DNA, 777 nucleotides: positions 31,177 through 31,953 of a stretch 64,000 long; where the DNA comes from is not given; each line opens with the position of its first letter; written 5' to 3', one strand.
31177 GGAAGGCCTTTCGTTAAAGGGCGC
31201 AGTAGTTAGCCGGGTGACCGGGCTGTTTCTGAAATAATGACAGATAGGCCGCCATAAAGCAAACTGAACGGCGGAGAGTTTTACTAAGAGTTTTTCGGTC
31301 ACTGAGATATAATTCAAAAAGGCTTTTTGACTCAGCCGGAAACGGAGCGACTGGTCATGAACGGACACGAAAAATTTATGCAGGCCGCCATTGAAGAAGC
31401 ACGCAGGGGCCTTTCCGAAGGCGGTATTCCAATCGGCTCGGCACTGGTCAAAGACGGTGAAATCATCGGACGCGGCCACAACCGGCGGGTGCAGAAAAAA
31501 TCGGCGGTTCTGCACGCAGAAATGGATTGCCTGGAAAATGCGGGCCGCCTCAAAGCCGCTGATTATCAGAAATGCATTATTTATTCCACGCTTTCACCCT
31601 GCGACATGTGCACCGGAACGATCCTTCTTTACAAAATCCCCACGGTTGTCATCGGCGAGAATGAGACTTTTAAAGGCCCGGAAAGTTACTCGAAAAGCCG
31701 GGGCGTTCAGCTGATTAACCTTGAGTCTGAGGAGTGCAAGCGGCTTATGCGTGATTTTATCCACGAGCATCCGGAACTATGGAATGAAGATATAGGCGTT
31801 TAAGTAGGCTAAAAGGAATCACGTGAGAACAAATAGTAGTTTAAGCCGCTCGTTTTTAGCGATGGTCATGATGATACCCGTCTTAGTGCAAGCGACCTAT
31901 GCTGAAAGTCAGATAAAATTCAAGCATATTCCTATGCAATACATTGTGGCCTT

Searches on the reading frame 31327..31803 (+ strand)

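Call 11: search_protein_families(library=pfam, proteins=[window:31327-31803:+], max_evalue=0.01)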
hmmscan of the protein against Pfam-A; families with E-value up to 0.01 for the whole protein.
window:31327-31803:+ (158 aa): 6 families
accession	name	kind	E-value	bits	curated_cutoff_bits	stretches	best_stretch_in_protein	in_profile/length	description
PF00383.29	dCMP_cyt_deam_1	-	6.1e-25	87.5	25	1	12-110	2-101/102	Cytidine and deoxycytidylate deaminase zinc-binding region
PF14437.12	MafB19-deam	-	2.4e-22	79.8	27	1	14-147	3-140/142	MafB19-like deaminase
PF14439.12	Bd3614-deam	-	2.3e-05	24.8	38.5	1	42-100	17-75/113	Bd3614-like deaminase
PF18750.7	SNAD4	-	0.00014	22.3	27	1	54-100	24-72/130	Secreted Novel AID/APOBEC-like Deaminase 4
PF18778.7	NAD1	-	0.0012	19.4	27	1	49-99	40-90/175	Novel AID APOBEC clade 1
PF08210.17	APOBEC_N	-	0.002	18.6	25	1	55-99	39-85/170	APOBEC-like N-terminal domain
